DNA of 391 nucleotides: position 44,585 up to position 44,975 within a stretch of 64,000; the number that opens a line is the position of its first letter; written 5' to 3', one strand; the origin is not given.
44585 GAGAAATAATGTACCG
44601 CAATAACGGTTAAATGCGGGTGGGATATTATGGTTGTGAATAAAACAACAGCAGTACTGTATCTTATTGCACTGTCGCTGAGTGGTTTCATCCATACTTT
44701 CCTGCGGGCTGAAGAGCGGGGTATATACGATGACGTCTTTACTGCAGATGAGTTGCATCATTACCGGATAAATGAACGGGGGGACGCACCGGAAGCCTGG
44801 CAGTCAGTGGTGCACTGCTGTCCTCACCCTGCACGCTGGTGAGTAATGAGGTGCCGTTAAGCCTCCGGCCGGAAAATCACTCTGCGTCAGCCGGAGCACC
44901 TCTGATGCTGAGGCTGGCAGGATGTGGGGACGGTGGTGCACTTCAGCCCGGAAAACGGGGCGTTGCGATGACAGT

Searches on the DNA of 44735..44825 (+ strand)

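Call 27: search_dna_similar(query=window:44735-44825:+, collection=ecoli_genomes, mode=near, max_rows=25)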
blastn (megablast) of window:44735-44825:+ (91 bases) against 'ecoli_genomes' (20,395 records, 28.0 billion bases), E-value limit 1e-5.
Records with a match: 614; places in all: 673; records where one place covers at least 80% of the query: 614.
Genomes with a match: 614 of 5426; with a place that covers at least 80% of the query: 614. Places per genome that has any: lowest 1, median 1, highest 3. On chromosomes: 673 places; on plasmids: 0.
Best place of each record, by identity: >=99% 6; 95-99% 608.
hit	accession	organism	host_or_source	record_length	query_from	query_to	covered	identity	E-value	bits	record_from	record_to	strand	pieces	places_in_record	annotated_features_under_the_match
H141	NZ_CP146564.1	Escherichia coli strain B1.H1.18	Hospital Wastewater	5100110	1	91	100%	100.0%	2e-39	169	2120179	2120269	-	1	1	pilus-assembly fibrillin subunit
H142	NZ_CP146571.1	Escherichia coli strain B1.H1.1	Hospital Wastewater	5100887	1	91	100%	100.0%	2e-39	169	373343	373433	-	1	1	pilus-assembly fibrillin subunit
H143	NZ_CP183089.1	Escherichia coli strain 447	Homo sapiens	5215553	1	91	100%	100.0%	2e-39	169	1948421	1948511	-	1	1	pilus-assembly fibrillin subunit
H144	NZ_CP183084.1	Escherichia coli strain 439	Homo sapiens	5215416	1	91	100%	100.0%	2e-39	169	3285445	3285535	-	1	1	pilus-assembly fibrillin subunit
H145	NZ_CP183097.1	Escherichia coli strain 446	Homo sapiens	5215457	1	91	100%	100.0%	2e-39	169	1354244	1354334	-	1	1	pilus-assembly fibrillin subunit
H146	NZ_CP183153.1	Escherichia coli strain 572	Homo sapiens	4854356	1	91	100%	100.0%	2e-39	169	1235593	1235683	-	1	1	pilus-assembly fibrillin subunit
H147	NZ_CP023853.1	Escherichia coli strain 2/0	Homo sapiens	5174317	1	91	100%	98.9%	9e-38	163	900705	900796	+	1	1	pilus-assembly fibrillin subunit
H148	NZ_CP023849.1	Escherichia coli strain 4/0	Homo sapiens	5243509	1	91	100%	98.9%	9e-38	163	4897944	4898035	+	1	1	pilus-assembly fibrillin subunit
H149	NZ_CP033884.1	Escherichia coli strain 50579417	Homo sapiens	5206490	1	91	100%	98.9%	9e-38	163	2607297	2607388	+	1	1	pilus-assembly fibrillin subunit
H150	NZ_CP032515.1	Escherichia coli strain 118UI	Homo sapiens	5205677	1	91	100%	98.9%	9e-38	163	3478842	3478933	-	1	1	pilus-assembly fibrillin subunit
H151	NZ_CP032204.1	Escherichia coli strain AR_0013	missing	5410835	1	91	100%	98.9%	9e-38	163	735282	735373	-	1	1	pilus-assembly fibrillin subunit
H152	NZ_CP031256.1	Escherichia coli strain M16807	Homo sapiens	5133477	1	91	100%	98.9%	9e-38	163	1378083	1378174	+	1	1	pilus-assembly fibrillin subunit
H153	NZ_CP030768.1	Escherichia coli strain 2017C-4173W12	missing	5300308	1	91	100%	98.9%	9e-38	163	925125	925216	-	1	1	pilus-assembly fibrillin subunit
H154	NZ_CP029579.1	Escherichia coli strain DA33137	Homo sapiens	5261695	1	91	100%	98.9%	9e-38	163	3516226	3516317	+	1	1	pilus-assembly fibrillin subunit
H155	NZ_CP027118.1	Escherichia coli strain 26561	bovine mastitis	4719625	1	91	100%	98.9%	9e-38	163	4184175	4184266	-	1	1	pilus-assembly fibrillin subunit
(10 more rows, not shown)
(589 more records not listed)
